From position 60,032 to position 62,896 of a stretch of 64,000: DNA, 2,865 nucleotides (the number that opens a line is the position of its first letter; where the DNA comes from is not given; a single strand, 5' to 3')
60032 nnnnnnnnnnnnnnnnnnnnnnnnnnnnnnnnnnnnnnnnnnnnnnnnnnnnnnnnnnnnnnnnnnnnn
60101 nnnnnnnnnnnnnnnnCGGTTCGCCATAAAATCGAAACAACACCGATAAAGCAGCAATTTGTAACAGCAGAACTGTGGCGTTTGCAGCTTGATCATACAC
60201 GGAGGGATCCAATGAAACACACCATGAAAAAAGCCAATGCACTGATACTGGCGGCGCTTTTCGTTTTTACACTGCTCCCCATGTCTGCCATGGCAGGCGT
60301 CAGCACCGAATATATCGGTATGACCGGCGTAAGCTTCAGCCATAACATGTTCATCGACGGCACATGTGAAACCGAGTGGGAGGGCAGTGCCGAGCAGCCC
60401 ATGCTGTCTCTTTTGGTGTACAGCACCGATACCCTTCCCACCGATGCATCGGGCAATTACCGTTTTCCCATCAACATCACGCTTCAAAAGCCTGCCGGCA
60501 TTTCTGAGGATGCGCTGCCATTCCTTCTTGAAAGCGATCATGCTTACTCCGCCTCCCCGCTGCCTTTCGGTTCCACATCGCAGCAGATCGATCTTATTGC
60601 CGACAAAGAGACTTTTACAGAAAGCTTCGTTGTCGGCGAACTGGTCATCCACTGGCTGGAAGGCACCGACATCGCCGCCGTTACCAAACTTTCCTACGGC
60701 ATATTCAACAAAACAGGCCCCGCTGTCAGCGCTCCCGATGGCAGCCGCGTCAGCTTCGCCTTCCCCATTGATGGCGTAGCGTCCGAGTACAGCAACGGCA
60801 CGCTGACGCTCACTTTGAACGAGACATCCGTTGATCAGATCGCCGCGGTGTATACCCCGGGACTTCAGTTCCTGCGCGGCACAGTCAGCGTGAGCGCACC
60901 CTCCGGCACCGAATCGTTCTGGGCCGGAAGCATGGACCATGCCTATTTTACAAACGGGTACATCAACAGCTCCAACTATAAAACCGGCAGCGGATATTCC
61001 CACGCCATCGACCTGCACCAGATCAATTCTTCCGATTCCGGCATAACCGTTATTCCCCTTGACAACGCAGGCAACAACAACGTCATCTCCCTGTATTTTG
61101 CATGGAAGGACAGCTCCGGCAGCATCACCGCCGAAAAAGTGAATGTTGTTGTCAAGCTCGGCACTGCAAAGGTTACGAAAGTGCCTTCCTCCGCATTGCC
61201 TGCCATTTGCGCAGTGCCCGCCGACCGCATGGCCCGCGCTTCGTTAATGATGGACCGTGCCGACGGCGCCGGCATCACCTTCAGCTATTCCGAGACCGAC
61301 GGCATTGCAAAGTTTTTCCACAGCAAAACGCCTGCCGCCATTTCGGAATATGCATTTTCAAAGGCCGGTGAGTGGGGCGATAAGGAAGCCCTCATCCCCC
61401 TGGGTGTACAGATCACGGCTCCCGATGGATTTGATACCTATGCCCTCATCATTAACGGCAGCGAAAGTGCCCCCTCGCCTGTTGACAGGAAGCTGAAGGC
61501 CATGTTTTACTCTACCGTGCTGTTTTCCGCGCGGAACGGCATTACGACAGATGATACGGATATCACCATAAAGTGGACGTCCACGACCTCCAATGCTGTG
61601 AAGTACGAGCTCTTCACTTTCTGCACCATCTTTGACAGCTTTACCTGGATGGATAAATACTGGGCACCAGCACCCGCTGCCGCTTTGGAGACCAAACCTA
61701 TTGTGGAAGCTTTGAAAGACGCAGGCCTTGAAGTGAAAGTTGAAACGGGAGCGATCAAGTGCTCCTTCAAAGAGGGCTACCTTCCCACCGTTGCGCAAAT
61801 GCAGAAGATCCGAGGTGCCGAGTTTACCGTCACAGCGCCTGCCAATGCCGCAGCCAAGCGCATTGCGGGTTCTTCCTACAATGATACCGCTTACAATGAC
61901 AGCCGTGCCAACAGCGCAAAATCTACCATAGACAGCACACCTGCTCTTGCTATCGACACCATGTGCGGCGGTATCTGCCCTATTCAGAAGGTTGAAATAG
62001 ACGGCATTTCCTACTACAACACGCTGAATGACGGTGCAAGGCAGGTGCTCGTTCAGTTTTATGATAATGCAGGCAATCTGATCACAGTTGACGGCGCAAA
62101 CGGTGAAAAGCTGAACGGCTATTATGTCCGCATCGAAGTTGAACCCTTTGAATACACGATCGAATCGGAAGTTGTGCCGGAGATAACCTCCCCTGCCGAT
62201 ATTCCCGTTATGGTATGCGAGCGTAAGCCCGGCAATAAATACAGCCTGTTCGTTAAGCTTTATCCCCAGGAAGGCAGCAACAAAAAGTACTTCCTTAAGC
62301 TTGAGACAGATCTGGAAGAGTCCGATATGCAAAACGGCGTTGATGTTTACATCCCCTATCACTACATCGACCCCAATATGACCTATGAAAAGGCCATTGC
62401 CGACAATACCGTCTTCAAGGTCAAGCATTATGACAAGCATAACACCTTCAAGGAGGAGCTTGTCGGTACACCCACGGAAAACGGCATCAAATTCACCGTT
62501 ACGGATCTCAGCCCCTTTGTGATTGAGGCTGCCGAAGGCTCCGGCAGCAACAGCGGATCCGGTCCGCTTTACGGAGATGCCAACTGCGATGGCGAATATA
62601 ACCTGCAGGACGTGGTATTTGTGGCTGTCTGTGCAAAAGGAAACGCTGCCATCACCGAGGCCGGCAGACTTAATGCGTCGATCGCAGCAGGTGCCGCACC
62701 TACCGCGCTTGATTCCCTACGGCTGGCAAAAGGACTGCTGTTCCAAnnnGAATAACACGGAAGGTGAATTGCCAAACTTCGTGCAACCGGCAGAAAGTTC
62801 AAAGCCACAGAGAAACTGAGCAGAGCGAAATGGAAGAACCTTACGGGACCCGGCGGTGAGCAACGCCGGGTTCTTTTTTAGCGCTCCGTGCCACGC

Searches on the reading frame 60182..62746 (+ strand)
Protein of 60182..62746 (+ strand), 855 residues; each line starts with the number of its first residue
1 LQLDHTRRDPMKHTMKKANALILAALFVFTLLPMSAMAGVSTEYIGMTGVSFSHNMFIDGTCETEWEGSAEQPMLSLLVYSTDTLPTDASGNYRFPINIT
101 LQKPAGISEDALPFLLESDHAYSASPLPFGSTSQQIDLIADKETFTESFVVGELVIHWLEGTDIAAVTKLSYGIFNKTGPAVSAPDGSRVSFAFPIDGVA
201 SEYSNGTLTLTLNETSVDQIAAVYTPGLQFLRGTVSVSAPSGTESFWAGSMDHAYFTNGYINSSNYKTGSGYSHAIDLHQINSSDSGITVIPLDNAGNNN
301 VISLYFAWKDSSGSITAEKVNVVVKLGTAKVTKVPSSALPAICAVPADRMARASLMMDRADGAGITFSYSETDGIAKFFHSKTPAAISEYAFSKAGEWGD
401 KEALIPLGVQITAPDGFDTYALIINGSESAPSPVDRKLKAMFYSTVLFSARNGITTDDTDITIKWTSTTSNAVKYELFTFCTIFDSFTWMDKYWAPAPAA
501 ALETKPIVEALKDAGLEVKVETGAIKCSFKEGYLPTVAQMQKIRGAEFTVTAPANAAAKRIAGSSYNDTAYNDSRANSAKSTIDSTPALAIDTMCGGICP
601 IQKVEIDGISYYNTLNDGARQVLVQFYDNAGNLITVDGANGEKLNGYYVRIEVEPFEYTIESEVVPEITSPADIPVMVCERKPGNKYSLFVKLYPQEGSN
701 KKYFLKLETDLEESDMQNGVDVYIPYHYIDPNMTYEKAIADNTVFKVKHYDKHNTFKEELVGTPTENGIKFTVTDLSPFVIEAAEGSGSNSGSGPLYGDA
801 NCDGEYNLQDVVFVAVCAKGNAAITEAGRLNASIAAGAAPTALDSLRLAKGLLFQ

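Call 10: search_protein_families(library=pfam, proteins=[window:60182-62746:+], max_evalue=0.01)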
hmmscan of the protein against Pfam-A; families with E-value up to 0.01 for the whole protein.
window:60182-62746:+ (855 aa): 0 families

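Call 21: search_protein_families(library=ncbifam, proteins=[window:60182-62746:+], max_evalue=0.1)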
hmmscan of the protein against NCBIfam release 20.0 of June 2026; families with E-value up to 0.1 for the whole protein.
window:60182-62746:+ (855 aa): 1 family
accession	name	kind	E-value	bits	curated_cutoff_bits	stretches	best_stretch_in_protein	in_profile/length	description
TIGR00471.1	pheT_arch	equivalog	0.058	11.9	282.65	1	414-486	181-252/551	phenylalanine--tRNA ligase subunit beta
